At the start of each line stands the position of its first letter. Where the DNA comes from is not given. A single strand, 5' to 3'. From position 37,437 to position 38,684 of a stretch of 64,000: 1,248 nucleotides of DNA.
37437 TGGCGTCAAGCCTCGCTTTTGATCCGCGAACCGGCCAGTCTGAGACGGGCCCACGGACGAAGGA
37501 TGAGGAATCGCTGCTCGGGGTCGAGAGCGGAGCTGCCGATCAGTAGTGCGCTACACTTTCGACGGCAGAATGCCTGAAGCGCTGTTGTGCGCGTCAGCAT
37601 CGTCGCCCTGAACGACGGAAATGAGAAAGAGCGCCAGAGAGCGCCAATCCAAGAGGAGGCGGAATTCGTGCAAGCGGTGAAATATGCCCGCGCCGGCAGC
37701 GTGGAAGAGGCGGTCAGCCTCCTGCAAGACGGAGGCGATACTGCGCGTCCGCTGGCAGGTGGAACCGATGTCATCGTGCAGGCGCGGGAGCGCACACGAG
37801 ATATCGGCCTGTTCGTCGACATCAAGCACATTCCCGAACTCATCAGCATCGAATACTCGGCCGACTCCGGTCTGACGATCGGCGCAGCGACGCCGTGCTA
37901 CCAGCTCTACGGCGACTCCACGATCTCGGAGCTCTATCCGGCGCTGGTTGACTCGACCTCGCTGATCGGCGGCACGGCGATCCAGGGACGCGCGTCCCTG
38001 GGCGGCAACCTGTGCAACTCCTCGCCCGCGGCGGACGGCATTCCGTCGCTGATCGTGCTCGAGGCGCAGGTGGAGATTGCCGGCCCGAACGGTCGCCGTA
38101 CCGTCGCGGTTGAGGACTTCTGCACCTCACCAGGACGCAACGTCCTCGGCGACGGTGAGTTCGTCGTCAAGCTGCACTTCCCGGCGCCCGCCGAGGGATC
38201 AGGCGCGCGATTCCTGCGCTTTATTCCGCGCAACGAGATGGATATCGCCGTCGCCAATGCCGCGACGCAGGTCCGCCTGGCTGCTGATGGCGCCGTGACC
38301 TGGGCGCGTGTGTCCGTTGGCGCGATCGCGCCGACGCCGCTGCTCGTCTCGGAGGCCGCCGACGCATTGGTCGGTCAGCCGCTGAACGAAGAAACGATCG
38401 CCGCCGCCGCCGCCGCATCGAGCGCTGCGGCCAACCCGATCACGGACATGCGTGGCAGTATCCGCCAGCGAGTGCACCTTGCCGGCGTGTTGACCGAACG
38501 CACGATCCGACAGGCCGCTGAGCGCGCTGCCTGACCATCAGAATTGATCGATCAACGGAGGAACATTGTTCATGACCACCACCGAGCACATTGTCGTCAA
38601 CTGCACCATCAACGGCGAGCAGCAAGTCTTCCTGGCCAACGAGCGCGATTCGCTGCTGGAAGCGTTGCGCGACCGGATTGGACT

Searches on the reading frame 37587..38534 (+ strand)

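Call 58: search_protein_families(library=pfam, proteins=[window:37587-38534:+], max_evalue=0.00001)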
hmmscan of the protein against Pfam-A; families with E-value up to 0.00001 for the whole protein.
window:37587-38534:+ (315 aa): 2 families
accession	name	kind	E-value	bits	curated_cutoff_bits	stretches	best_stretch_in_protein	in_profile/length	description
PF00941.27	FAD_binding_5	-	1.4e-43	149.1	27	1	30-200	2-169/170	FAD binding domain in molybdopterin dehydrogenase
PF03450.22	CO_deh_flav_C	-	3e-23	82.3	25.5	1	210-310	3-102/102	CO dehydrogenase flavoprotein C-terminal domain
